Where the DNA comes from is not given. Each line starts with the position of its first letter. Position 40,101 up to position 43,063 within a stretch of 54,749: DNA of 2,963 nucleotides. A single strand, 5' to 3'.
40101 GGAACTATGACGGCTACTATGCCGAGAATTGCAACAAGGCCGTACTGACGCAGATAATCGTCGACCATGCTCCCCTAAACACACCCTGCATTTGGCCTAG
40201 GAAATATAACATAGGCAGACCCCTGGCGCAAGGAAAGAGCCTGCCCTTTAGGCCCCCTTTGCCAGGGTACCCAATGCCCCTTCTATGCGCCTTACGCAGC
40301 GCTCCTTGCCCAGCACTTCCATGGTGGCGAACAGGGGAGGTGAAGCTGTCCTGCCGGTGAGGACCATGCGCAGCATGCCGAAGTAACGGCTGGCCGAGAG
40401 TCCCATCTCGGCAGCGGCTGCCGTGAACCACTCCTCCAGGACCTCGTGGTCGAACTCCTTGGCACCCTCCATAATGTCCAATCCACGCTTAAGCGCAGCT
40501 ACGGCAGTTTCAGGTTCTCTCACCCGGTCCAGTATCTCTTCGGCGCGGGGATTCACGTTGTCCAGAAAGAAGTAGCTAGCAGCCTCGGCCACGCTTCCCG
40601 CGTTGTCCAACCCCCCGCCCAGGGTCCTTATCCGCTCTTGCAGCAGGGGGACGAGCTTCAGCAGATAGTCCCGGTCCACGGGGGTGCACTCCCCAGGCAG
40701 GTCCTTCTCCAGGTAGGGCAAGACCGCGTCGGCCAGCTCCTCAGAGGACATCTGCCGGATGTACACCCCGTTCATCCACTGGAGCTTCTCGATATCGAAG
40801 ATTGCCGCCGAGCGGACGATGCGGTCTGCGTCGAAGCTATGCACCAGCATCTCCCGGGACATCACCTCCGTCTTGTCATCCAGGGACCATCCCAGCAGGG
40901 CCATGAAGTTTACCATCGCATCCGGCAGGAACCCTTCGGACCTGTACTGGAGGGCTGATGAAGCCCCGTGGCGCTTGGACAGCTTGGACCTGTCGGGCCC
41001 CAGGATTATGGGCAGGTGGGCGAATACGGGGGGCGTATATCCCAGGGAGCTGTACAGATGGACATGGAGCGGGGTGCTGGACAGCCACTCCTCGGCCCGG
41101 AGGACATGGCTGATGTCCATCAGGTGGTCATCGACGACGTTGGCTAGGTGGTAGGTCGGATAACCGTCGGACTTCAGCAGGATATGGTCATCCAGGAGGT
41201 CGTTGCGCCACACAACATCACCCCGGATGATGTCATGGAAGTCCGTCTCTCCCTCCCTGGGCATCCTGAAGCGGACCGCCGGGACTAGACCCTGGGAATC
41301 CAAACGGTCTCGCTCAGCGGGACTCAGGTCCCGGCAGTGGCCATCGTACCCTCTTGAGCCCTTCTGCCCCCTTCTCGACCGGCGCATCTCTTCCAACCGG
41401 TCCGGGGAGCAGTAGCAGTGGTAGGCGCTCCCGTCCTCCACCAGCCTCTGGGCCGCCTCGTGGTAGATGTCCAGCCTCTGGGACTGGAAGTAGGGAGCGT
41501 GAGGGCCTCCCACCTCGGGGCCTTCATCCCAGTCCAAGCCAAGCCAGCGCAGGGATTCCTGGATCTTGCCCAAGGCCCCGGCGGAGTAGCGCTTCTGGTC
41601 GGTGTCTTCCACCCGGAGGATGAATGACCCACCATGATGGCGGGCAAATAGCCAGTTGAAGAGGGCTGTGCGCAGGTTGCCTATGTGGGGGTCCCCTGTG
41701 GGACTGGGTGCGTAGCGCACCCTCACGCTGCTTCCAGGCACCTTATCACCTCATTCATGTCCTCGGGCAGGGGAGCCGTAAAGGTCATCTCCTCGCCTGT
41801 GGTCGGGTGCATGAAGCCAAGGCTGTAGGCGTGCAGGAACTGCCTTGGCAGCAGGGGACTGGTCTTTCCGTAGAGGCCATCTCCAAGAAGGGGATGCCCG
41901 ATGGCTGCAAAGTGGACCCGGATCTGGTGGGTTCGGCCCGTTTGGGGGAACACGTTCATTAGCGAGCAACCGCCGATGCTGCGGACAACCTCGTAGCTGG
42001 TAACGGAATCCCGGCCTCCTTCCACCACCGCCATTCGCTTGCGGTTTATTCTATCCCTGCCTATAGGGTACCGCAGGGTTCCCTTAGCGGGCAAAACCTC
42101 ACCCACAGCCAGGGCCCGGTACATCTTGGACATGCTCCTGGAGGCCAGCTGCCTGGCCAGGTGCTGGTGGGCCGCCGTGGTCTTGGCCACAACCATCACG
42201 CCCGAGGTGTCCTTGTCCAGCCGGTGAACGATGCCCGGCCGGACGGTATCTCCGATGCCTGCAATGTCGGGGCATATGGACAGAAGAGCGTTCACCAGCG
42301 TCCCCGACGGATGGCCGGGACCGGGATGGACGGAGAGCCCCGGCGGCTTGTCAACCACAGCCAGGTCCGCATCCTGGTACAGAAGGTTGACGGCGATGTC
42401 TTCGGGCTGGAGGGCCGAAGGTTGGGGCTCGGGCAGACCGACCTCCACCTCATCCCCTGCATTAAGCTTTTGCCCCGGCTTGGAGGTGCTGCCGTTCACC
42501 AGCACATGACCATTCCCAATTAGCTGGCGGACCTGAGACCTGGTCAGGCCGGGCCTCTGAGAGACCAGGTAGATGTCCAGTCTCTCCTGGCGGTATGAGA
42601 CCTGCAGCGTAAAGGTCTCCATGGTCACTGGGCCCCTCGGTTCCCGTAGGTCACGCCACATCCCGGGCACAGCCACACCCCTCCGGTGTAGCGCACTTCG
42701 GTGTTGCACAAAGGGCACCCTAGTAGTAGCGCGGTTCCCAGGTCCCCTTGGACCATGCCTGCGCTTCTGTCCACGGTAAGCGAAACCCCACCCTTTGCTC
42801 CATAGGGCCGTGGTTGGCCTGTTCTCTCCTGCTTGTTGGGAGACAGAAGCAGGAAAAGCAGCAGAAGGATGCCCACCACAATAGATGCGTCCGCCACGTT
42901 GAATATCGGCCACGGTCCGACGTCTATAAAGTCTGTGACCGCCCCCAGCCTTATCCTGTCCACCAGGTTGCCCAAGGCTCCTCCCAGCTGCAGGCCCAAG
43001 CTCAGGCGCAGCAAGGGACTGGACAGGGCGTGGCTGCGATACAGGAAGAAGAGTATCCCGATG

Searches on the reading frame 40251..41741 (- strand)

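Call 46: search_protein_families(library=ncbifam, proteins=[window:40251-41741:-], max_evalue=0.00001)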
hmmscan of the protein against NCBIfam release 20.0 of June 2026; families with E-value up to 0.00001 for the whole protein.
window:40251-41741:- (497 aa): 10 families
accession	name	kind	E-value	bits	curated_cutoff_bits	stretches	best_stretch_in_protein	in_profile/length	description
TIGR00464.1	gltX_bact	equivalog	2.2e-153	511.5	289.95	1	6-487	2-464/470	glutamate--tRNA ligase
NF004315.1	PRK05710.1-4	equivalog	1.4e-66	224.8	250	1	9-277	2-271/274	tRNA glutamyl-Q(34) synthetase GluQRS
TIGR03838.1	queuosine_YadB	equivalog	3.9e-65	220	276.7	1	7-285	2-257/272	tRNA glutamyl-Q(34) synthetase GluQRS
NF004314.0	PRK05710.1-3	equivalog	2.3e-61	207.8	256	1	6-300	7-276/297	tRNA glutamyl-Q(34) synthetase GluQRS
NF004313.0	PRK05710.1-2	equivalog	3.6e-46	157.7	380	1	6-265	5-253/299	tRNA glutamyl-Q(34) synthetase GluQRS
NF004312.0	PRK05710.1-1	equivalog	1.7e-39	136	453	1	9-264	17-247/306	tRNA glutamyl-Q(34) synthetase GluQRS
NF003169.0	PRK04156.1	equivalog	7.8e-39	133.7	516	2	5-124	101-213/567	glutamate--tRNA ligase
TIGR00463.1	gltX_arch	equivalog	1.4e-33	116.3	401.75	1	6-246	94-322/560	glutamate--tRNA ligase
NF011291.0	PRK14703.1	equivalog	1.5e-17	63.1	681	1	5-144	31-158/769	glutamine--tRNA ligase/YqeY domain fusion protein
TIGR00440.1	glnS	equivalog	5.3e-15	55.3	425.8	1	6-218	1-206/524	glutamine--tRNA ligase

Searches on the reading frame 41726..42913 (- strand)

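Call 46: search_protein_families(library=ncbifam, proteins=[window:41726-42913:-], max_evalue=0.00001)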
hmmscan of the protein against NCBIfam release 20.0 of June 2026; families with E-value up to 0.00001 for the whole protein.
window:41726-42913:- (396 aa): 6 families
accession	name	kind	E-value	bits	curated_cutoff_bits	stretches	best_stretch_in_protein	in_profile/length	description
TIGR00005.1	rluA_subfam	subfamily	1.3e-84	284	192.7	1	108-393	4-297/298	RluA family pseudouridine synthase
NF008385.0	PRK11180.1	equivalog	5.1e-70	236.4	351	1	103-394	11-313/325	23S rRNA pseudouridine(1911/1915/1917) synthase RluD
NF008249.0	PRK11025.1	equivalog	4.1e-43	147.5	378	1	107-394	17-314/317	23S rRNA pseudouridine(955/2504/2580) synthase RluC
NF007543.0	PRK10158.1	equivalog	1.9e-35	122.5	286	1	170-381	9-216/219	bifunctional tRNA pseudouridine(32) synthase/23S rRNA pseudouridine(746) synthase RluA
NF008321.0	PRK11112.1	equivalog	8.6e-28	97.3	328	1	175-391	2-232/257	tRNA pseudouridine(65) synthase TruC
TIGR01621.1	RluA-like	hypoth_equivalog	2.4e-26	92.3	222.3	1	175-369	2-185/217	TIGR01621 family pseudouridine synthase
